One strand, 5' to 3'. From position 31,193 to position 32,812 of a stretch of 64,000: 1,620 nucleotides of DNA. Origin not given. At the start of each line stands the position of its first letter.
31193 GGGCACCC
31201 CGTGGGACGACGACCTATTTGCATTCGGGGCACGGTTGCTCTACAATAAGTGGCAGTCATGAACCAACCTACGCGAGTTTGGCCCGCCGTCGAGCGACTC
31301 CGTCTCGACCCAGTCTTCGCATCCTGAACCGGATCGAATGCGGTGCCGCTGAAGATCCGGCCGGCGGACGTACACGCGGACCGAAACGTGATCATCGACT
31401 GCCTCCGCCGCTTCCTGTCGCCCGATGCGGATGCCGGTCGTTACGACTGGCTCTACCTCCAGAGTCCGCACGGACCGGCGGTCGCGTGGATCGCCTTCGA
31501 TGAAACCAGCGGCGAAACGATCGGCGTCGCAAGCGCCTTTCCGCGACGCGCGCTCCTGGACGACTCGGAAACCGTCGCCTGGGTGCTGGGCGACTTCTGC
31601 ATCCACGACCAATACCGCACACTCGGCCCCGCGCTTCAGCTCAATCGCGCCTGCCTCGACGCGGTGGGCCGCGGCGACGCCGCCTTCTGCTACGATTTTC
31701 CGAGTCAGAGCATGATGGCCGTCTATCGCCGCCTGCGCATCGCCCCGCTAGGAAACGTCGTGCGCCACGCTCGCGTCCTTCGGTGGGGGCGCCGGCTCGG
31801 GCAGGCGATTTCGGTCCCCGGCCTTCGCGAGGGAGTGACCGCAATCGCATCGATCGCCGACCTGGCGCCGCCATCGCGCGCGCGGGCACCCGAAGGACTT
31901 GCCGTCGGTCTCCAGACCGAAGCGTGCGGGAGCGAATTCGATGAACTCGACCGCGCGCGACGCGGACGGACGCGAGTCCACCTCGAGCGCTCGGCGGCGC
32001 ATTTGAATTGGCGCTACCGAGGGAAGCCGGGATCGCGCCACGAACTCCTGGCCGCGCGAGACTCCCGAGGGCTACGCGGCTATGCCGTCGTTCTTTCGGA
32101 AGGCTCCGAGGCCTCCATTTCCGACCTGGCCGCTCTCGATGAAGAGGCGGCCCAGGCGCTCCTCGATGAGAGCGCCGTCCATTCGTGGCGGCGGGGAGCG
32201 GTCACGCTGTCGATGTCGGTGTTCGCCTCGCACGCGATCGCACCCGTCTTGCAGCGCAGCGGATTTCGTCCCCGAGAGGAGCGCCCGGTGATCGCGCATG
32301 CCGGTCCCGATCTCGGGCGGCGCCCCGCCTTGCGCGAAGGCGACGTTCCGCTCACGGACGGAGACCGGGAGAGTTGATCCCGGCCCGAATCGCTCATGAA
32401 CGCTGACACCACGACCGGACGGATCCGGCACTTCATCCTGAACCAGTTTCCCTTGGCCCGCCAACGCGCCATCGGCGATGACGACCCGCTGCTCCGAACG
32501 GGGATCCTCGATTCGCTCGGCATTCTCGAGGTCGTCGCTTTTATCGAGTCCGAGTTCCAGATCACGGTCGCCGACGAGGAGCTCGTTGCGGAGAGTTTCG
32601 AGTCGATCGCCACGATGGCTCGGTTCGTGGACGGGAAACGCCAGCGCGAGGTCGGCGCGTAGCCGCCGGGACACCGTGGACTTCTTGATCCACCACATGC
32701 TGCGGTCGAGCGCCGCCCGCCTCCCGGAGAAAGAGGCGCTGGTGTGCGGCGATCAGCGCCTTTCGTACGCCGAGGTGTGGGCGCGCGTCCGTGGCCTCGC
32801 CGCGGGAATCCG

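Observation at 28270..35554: Exosortase-A-associated ACP / AMP-ligase / PLP-decarboxylase / GNAT / deacetylase / AsnB cassette: uncharacterised EPS decoration chemistry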

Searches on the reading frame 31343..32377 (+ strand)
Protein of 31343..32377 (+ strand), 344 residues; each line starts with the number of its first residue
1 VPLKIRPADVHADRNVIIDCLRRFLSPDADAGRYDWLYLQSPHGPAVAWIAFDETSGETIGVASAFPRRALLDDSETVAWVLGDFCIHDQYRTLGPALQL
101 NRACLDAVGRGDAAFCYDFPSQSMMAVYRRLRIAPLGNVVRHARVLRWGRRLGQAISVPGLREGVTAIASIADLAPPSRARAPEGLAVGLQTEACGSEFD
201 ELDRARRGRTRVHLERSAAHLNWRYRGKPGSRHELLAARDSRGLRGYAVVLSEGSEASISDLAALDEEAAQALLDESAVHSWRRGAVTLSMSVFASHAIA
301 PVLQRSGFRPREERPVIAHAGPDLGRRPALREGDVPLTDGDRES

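Call 5: search_protein_families(library=ncbifam, proteins=[window:31343-32377:+], max_evalue=0.001)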
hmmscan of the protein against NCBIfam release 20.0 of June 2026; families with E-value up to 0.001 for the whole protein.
window:31343-32377:+ (344 aa): 0 families

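Call 6: search_protein_families(library=pfam, proteins=[window:31343-32377:+], max_evalue=0.001)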
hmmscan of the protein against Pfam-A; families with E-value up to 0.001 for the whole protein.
window:31343-32377:+ (344 aa): 1 family
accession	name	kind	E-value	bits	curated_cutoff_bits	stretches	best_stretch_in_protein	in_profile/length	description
PF18014.7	Acetyltransf_18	-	0.00068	19.8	22.7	0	237-322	29-113/124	Acetyltransferase (GNAT) domain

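Call 14: search_solved_structures(query=window:31343-32377:+, max_evalue=10)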
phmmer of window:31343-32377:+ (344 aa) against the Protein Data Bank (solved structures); distinct sequences matched with E-value up to 10: 9.
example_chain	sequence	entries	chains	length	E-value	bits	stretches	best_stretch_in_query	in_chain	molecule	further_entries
6a4k_H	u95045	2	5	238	0.27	13.5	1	29-60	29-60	immunoglobulin Fab heavy chain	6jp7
8cjz_Y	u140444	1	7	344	0.35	13.1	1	99-204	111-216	Major Capsid Protein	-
9yml_H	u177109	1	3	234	0.65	12.2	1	24-52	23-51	RRr20_wk72_07 Fab heavy chain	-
8ef1_H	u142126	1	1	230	0.98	11.6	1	26-59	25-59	rhMZ103-A antibody heavy chain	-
9v6r_E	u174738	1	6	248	1.1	11.4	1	29-68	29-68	Fab140 heavy chain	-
9nvw_H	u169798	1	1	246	1.4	11.1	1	30-59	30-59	CH35-Apex1.08 heavy chain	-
1sjv_A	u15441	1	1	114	1.5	11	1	219-250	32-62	r9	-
8t1g_G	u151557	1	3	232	1.6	10.9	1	29-67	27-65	1E11 Fab Heavy chain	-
8ved_H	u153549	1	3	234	1.6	10.9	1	29-67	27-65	T5-1E11 Fab heavy chain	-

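Call 21: find_homologous_proteins(query=window:31343-32377:+, max_evalue=0.00001)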
Query window:31343-32377:+ (344 aa): 656 proteins with E <= 0.00001 among 8000 candidates; the best 120 are listed.
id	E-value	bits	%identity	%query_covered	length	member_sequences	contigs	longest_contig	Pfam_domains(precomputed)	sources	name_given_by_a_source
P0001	1.2e-225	766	100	100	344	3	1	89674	-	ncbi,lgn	-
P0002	3.3e-196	669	86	100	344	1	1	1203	-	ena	-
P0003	1.9e-183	627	83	100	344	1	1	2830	-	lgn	-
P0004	2.6e-173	594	78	100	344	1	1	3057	-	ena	-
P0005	2.7e-167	574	75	100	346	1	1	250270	-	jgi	-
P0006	1.3e-166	572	75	100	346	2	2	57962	-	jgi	jgi:hypothetical protein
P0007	1.5e-163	562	74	100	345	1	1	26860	-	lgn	-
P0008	8.4e-163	559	74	100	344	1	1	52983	-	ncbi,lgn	-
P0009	1.8e-161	555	74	100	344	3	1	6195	-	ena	-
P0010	2.2e-153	528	69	100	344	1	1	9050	PF00583.32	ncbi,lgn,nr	ncbi:MAG TPA: hypothetical protein VFU59_03935 [Candidatus Eisenbacteria bacterium]|nr:hypothetical 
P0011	3.4e-151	521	69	100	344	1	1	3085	-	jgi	-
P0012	6.9e-150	517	69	100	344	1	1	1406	-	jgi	jgi:hypothetical protein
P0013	6.4e-145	501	66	99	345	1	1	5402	-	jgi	-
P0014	2.0e-130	453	62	100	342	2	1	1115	-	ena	-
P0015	5.6e-130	451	64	100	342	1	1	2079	-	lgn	-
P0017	1.8e-123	430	59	100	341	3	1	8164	PF13527.14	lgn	-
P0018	9.6e-117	408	57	100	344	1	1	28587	PF00583.32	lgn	-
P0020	2.2e-113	397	54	100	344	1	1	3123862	PF00583.32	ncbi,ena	-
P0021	4.6e-112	393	55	99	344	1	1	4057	PF00583.32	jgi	jgi:GNAT superfamily N-acetyltransferase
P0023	1.0e-110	388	54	100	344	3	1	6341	PF00583.32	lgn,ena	-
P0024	9.2e-110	385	55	99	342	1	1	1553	PF00583.32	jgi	jgi:hypothetical protein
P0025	7.4e-109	382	54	100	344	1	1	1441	PF13527.14,PF00583.32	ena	-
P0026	2.1e-107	377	53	98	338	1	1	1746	PF00583.32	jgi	-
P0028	3.9e-107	376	53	100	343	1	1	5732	PF00583.32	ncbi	-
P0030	2.3e-106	374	53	100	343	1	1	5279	PF13527.14,PF00583.32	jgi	jgi:GNAT superfamily N-acetyltransferase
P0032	1.3e-101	358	52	99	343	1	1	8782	PF13673.14,PF13527.14,PF00583.32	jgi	jgi:GNAT superfamily N-acetyltransferase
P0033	1.5e-101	358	52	100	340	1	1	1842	PF18014.8,PF00583.32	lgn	-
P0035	8.3e-100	352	52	99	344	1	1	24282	PF18014.8,PF13527.14,PF00583.32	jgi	jgi:hypothetical protein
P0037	3.7e-98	347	50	100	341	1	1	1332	PF00583.32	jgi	jgi:GNAT superfamily N-acetyltransferase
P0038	1.2e-97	345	49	99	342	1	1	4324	PF00583.32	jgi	-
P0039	1.6e-94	335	50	100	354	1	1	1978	PF13527.14,PF00583.32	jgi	jgi:hypothetical protein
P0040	4.1e-86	307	46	100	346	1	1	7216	PF13527.14,PF00583.32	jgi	jgi:hypothetical protein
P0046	7.8e-79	283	43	99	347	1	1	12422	PF13527.14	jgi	jgi:hypothetical protein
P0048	2.4e-78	282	46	92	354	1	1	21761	PF13527.14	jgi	jgi:hypothetical protein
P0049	3.1e-78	281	43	99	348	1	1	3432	PF13527.14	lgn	-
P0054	1.7e-77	279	41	100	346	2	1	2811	PF13527.14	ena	-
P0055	2.7e-77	278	43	100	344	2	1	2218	PF13527.14,PF00583.32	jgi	jgi:hypothetical protein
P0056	4.2e-77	278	46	94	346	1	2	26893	PF00583.32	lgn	-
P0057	4.7e-77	277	42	100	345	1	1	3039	PF13527.14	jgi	jgi:hypothetical protein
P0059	9.6e-77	276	42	93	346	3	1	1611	PF13527.14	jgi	-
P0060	1.5e-76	276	43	100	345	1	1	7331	PF00583.32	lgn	-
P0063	2.6e-76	275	42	100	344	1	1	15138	PF13527.14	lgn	-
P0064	2.7e-76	275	43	93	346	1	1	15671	PF00583.32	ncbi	-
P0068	4.8e-76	274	45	93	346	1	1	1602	PF13527.14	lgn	-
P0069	7.9e-76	273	46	100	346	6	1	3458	PF13527.14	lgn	-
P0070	1.1e-75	273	42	100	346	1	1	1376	PF13527.14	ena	-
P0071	1.9e-75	272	41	100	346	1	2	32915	PF00583.32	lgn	-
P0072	2.2e-75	272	43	100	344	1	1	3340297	PF00583.32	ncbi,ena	-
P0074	3.3e-75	271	44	100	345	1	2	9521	PF13527.14,PF00583.32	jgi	jgi:GNAT superfamily N-acetyltransferase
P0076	3.7e-75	271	44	92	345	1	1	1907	PF13527.14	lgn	-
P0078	6.4e-75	270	44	100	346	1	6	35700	PF13527.14,PF00583.32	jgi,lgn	jgi:hypothetical protein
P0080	1.1e-74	270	43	93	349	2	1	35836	PF13527.14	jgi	jgi:hypothetical protein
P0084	1.7e-74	269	42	97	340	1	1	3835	PF13527.14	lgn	-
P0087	2.5e-74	268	41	100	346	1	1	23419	PF13527.14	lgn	-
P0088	2.8e-74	268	42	100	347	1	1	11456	PF13527.14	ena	-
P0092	4.1e-74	268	40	99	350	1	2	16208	PF00583.32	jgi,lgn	jgi:hypothetical protein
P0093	4.4e-74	268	43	99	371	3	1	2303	PF00583.32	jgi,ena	-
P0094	4.5e-74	268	43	100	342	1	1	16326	PF00583.32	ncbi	-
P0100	1.5e-73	266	41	100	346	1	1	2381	PF13527.14,PF00583.32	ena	-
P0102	1.8e-73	266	40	100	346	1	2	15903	PF00583.32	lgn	-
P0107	3.3e-73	265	41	100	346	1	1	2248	PF13527.14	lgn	-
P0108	3.4e-73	265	42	100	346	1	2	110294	PF13527.14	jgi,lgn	jgi:hypothetical protein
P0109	3.8e-73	265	40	100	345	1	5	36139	PF13527.14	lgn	-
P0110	4.0e-73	265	42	100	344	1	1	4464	PF00583.32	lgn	-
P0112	5.5e-73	264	42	100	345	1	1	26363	PF13527.14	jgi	jgi:Acetyltransferase (GNAT) domain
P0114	7.4e-73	264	41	100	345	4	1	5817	PF00583.32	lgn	-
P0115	9.5e-73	263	40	99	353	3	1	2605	PF13527.14,PF00583.32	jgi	jgi:GNAT superfamily N-acetyltransferase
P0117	1.2e-72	263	43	92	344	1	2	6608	PF13527.14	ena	-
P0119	1.6e-72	263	41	99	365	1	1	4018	PF13527.14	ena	-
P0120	2.3e-72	262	42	99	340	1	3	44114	PF13527.14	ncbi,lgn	-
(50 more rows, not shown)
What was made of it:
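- On GNAT superfamily (for the 344-aa protein): Homologues carry PF00583 or PF13527 (call 21).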

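Call 31: predict_structure(alignment_id=A1)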
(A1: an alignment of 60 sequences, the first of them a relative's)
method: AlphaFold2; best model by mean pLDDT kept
length: 344 residues; sequences in the alignment: 60
mean_pLDDT: 92.7   pTM: 0.89
mean pLDDT of the five models: 92.7, 92.4, 92.3, 91.5, 90.9
residues with pLDDT >= 90: 266; 70-90: 76; 50-70: 2; < 50: 0
segments of 3 or more residues with pLDDT < 50: none
pLDDT, mean of each block of 10 residues (from residue 1): 91 98 93 97 97 93 97 94 92 86 96 95 92 94 91 82 82 82 92 98 94 96 94 96 97 94 96 97 95 93 95 94 88 88 75
secondary structure, 60 per line:
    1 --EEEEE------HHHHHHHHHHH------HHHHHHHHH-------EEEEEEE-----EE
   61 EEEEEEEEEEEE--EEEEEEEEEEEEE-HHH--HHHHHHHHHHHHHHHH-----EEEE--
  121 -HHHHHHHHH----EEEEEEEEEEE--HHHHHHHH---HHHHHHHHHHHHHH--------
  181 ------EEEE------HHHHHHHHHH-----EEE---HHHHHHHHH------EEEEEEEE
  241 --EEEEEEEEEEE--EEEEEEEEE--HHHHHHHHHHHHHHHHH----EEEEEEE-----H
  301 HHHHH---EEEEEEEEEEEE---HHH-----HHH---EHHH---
elements in order: E3-7 H14-24 H31-39 E47-53 E59-72 E75-87 H94-109 E115-118 H122-130 E135-145 H148-155 H159-172 E187-190 H197-206 E212-214 H218-226 E233-240 E243-253 E256-264 H267-283 E288-294 H300-305 E309-320
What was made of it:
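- On GNAT superfamily (for the 344-aa protein): A tandem-GNAT model with pLDDT 92.7 (call 31).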

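Call 34: fold_search(model_id=the predicted structure, library=pdb)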
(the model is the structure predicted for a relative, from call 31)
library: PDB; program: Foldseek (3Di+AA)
matches with E <= 10: 1278; with E <= 0.001: 448
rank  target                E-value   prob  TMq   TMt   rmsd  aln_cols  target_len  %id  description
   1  2hv2_B                1.6e-15  1.00  0.63  0.56   4.5       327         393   12  Crystal Structure of Conserved Protein of Unknown Function from Enterococcus faecalis V583 at 2.4 A Resolution, Probab (released 2006-08-29)
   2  2hv2_C                1.6e-15  1.00  0.63  0.56   4.5       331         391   12  Crystal Structure of Conserved Protein of Unknown Function from Enterococcus faecalis V583 at 2.4 A Resolution, Probab (released 2006-08-29)
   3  2hv2_D                1.8e-15  1.00  0.66  0.59   3.9       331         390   13  Crystal Structure of Conserved Protein of Unknown Function from Enterococcus faecalis V583 at 2.4 A Resolution, Probab (released 2006-08-29)
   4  2hv2_A                2.2e-15  1.00  0.65  0.58   4.1       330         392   12  Crystal Structure of Conserved Protein of Unknown Function from Enterococcus faecalis V583 at 2.4 A Resolution, Probab (released 2006-08-29)
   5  1nmt_A                4.1e-15  1.00  0.60  0.54   6.8       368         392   12  N-MYRISTOYL TRANSFERASE FROM CANDIDA ALBICANS AT 2.45 A (released 1999-01-13)
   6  4cav                  9.3e-15  1.00  0.61  0.54   5.7       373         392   11  Crystal structure of Aspergillus fumigatus N-myristoyl transferase in complex with myristoyl CoA and a benzofuran ligand (released 2014-09-17)
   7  4uwi                  9.8e-15  1.00  0.60  0.54   6.3       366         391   12  Crystal structure of Aspergillus fumigatus N-myristoyl transferase in complex with myristoyl CoA and a pyrazole sulphona (released 2014-12-03)
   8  1iyl_C                1.7e-14  1.00  0.62  0.57   7.9       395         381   12  Crystal Structure of Candida albicans N-myristoyltransferase with Non-peptidic Inhibitor (released 2002-12-30)
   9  1iyl_A                2.0e-14  1.00  0.60  0.55   6.5       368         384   12  Crystal Structure of Candida albicans N-myristoyltransferase with Non-peptidic Inhibitor (released 2002-12-30)
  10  2nmt                  2.1e-14  1.00  0.60  0.50   8.1       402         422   13  MYRISTOYL-COA:PROTEIN N-MYRISTOYLTRANSFERASE BOUND TO MYRISTOYL-COA AND PEPTIDE ANALOGS (released 1999-01-06)
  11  1nmt_C                3.3e-14  1.00  0.61  0.55   6.2       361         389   12  N-MYRISTOYL TRANSFERASE FROM CANDIDA ALBICANS AT 2.45 A (released 1999-01-13)
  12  2p6e_F                3.3e-14  1.00  0.58  0.48   7.1       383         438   14  Crystal structures of Saccharomyces cerevisiae N-myristoyltransferase with bound myristoyl-CoA (released 2007-06-12)
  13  4cax                  3.5e-14  1.00  0.61  0.55   5.8       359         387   11  Crystal structure of Aspergillus fumigatus N-myristoyl transferase in complex with myristoyl CoA and a pyrazole sulphona (released 2014-09-17)
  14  6maz_A                4.2e-14  1.00  0.62  0.56   5.8       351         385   10  Crystal structure of N-myristoyl transferase (NMT) G386E mutant from Plasmodium vivax in complex with inhibitor IMP-03 (released 2019-06-05)
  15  2hv2_F                5.9e-14  1.00  0.64  0.57   4.2       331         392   13  Crystal Structure of Conserved Protein of Unknown Function from Enterococcus faecalis V583 at 2.4 A Resolution, Probab (released 2006-08-29)
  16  2i00_C                6.2e-14  1.00  0.59  0.53   5.2       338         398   13  Crystal structure of acetyltransferase (GNAT family) from Enterococcus faecalis (released 2006-09-19)
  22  2ozg                  1.4e-13  1.00  0.65  0.59   3.8       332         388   14  Crystal structure of GCN5-related N-acetyltransferase (YP_325469.1) from Anabaena variabilis ATCC 29413 at 2.00 A resolu (released 2007-03-13)
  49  2i00_A                4.7e-13  1.00  0.59  0.52   5.1       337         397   12  Crystal structure of acetyltransferase (GNAT family) from Enterococcus faecalis (released 2006-09-19)
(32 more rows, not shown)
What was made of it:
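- On GNAT superfamily (for the 344-aa protein): Foldseek gives E ~1e-15 to Eis-like proteins and N-myristoyltransferases (call 34).
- Closest known: Mycothiol and bacillithiol pathways. Same: P344 has a tandem-GNAT fold, as MshD does (by recollection); its best fold matches are Eis-like proteins (call 34).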

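Call 64: find_encoding_contigs(protein=P0001, flank=3000, max_places=3)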
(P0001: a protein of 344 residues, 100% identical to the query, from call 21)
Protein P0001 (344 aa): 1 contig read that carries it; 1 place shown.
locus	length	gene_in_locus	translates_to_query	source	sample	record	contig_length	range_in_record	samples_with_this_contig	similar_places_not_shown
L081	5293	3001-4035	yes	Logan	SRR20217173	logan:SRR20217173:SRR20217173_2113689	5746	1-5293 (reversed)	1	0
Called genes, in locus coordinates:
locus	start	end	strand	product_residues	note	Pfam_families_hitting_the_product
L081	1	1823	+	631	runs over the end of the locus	PF13537:GATase_7 (weak), PF00733:Asn_synthase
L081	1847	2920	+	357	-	PF01522:Polysacc_deac_1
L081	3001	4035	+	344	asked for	-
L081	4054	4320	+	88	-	PF00550:PP-binding (weak)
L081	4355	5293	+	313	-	?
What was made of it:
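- Checked: An independent public gene call on an identical contig gives the same boundaries (call 64).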

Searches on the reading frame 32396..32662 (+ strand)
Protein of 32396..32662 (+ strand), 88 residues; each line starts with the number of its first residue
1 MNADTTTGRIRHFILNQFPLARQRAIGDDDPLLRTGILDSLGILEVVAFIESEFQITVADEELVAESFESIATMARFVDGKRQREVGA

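Call 5: search_protein_families(library=ncbifam, proteins=[window:32396-32662:+], max_evalue=0.001)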
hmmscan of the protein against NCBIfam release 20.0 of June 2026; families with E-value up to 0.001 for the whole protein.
window:32396-32662:+ (88 aa): 11 families
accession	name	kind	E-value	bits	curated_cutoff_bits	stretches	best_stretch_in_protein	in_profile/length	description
NF052616.1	ACP_for_OlsHI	equivalog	1e-11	45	130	1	8-83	6-82/83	ornithine lipid biosynthesis acyl carrier protein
NF058660.1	cispen_ACP_AmcB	equivalog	1.7e-11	44.2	80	1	23-81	20-78/80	cispentacin biosynthesis acyl carrier protein AmcB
NF005480.0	PRK07081.1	equivalog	1e-07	31.8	72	1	23-82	19-77/83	acyl carrier protein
NF005798.0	PRK07639.1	equivalog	1.5e-06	28.5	100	1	32-83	32-83/91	petrobactin biosynthesis protein AsbD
TIGR00517.1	acyl_carrier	equivalog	4.1e-06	26.6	70.45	1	6-80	4-75/77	acyl carrier protein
NF002148.0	PRK00982.1-2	subfamily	9.6e-05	22.2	71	1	38-79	36-75/79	acyl carrier protein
NF002150.0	PRK00982.1-4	subfamily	0.0003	21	66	1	38-81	37-78/80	acyl carrier protein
NF041183.1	Pks2_ls1_myc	equivalog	0.00038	17.4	2400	1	3-63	2011-2070/2086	sulfolipid-1 biosynthesis phthioceranic/hydroxyphthioceranic acid synthase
NF006617.0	PRK09184.1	subfamily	0.00056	19.9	70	1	15-83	23-95/96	phosphopantetheine-binding protein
NF002149.0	PRK00982.1-3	equivalog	0.00076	19.4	106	1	9-77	7-72/78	acyl carrier protein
NF003464.0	PRK05087.1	equivalog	0.00092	19.2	68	0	29-67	25-63/78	D-alanine--poly(phosphoribitol) ligase subunit DltC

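Call 6: search_protein_families(library=pfam, proteins=[window:32396-32662:+], max_evalue=0.001)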
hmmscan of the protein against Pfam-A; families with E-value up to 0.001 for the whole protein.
window:32396-32662:+ (88 aa): 1 family
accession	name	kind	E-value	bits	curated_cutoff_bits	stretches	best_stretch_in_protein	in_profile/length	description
PF00550.31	PP-binding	-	5.7e-06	26.9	20.8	1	25-78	17-67/67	Phosphopantetheine attachment site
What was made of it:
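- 32396..32662 (+): Stand-alone carrier protein of the aminoacyl/peptidyl carrier type. PF00550 (call 6).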

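Call 15: search_solved_structures(query=window:32396-32662:+, max_evalue=1)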
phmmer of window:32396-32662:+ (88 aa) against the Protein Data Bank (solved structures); distinct sequences matched with E-value up to 1: 61 (the best 60 are shown).
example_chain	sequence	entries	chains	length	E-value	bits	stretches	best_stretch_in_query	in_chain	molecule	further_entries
2my5_A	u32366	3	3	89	3e-08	37.2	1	10-82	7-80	Peptidyl carrier protein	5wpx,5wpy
6cxt_A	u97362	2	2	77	3.5e-08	36.9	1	9-78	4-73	Alpha/beta hydrolase fold protein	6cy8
2my6_A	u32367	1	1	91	8.3e-08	35.8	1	10-82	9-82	Peptidyl carrier protein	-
2n5h_A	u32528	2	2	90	2.4e-06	31.1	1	4-80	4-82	Peptidyl carrier protein PltL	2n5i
6o6e_E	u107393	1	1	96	3e-06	30.8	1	4-80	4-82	Peptidyl carrier protein PltL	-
2lki_A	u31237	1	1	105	6e-05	26.7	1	36-81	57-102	Putative uncharacterized protein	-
5jdx_A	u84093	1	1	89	0.00076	23.1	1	11-79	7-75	Putative peptidyl carrier protein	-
7thn_E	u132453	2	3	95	0.00095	22.8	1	11-79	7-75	Probable acyl carrier protein PigG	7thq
4h2s_C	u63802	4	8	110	0.0028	21.3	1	31-81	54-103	Aminoacyl carrier protein 1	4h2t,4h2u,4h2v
5czd_B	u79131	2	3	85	0.0074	20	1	28-74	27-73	Acyl-carrier-protein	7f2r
8jf2_F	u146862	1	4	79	0.0083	19.9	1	29-68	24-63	D-alanyl carrier protein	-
6bug_A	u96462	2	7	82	0.0093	19.7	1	29-68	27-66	D-alanyl carrier protein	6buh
8k4r_B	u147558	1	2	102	0.012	19.3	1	28-74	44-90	Acyl-carrier-protein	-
6n3p_G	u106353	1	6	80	0.045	17.5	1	2-80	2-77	Acyl carrier protein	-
7qv0_D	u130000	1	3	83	0.11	16.2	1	37-71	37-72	Acyl carrier protein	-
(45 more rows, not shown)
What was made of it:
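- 32396..32662 (+): The best PDB hits are peptidyl, aminoacyl and D-alanyl carrier proteins (call 15).
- The carrier protein resembles aminoacyl and peptidyl carriers (call 15).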
